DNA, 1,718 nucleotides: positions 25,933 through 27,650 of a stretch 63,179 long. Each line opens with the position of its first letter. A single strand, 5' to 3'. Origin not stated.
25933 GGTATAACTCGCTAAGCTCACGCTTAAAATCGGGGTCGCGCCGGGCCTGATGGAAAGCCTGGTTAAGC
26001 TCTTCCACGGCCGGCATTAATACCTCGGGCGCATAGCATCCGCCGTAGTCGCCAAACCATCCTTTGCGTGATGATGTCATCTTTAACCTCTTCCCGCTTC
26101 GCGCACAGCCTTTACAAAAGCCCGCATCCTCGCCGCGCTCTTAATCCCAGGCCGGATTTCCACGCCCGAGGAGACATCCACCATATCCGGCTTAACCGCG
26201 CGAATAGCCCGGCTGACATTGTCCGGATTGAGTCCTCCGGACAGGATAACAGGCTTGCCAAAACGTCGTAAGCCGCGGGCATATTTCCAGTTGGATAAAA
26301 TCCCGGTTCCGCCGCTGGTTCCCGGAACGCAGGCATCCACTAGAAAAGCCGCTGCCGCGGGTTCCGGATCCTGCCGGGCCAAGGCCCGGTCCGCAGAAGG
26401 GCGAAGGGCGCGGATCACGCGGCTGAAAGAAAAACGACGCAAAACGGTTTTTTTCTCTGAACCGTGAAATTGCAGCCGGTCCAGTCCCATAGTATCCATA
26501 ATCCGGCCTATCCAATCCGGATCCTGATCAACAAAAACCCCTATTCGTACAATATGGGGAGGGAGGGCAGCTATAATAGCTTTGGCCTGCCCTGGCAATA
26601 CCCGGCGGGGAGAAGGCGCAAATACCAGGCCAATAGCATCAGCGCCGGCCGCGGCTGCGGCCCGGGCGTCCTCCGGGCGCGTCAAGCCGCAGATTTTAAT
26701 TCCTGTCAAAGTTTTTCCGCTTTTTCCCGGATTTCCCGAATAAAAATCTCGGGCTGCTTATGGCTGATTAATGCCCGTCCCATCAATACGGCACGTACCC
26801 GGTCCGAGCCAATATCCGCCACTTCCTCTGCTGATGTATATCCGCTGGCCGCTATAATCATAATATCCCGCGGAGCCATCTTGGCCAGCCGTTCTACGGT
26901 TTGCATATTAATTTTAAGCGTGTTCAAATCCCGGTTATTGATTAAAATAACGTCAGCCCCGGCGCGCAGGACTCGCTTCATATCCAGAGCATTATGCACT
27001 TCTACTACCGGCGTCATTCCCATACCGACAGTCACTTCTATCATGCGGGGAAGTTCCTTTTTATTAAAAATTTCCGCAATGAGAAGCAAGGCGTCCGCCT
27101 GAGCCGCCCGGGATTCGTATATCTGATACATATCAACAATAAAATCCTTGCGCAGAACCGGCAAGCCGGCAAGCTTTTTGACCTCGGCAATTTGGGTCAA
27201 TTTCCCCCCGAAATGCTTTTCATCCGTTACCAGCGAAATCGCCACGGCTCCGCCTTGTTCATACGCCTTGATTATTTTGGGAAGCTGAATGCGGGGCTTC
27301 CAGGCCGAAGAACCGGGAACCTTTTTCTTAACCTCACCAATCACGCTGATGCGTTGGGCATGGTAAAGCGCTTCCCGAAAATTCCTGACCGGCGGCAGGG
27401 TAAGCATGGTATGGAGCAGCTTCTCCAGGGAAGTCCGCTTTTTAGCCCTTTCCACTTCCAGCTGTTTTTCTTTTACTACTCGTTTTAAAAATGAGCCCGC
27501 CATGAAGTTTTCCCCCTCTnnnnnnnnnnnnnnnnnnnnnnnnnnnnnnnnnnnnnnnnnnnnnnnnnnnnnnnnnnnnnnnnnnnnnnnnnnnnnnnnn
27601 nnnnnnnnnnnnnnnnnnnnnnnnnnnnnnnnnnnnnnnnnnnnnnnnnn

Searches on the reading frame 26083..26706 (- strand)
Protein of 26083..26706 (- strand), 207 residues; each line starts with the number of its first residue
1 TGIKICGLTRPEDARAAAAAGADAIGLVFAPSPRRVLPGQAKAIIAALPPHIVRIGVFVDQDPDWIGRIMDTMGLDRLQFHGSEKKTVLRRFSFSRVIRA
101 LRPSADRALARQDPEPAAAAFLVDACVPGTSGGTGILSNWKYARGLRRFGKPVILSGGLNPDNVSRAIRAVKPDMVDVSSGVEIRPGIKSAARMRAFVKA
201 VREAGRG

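Call 80: search_protein_families(library=pfam, proteins=[window:26083-26706:-], max_evalue=0.001)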
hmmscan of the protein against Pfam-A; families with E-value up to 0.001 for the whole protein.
window:26083-26706:- (207 aa): 1 family
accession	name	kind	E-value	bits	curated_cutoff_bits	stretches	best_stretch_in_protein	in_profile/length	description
PF00697.28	PRAI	-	1.8e-38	132.6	22.7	1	3-199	1-192/193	N-(5'phosphoribosyl)anthranilate (PRA) isomerase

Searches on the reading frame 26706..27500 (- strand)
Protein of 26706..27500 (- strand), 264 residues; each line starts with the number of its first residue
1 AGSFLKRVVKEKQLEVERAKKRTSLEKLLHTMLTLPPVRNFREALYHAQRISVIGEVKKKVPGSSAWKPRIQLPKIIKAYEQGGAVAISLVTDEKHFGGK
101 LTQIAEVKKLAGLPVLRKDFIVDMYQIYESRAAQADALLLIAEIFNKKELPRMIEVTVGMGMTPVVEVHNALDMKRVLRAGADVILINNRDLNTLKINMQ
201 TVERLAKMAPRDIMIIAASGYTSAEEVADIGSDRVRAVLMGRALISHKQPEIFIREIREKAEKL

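Call 80: search_protein_families(library=pfam, proteins=[window:26706-27500:-], max_evalue=0.001)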
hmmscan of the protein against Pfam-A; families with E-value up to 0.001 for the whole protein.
window:26706-27500:- (264 aa): 3 families
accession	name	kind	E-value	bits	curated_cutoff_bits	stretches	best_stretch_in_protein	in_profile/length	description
PF00218.27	IGPS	-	2.5e-67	227.2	27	1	5-256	1-253/254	Indole-3-glycerol phosphate synthase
PF01729.25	QRPTase_C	-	6.6e-07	29.6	23.1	1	165-244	84-158/169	Quinolinate phosphoribosyl transferase, C-terminal domain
PF00977.27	His_biosynth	-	0.00027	20.9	23.6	0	198-247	178-225/228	Histidine biosynthesis protein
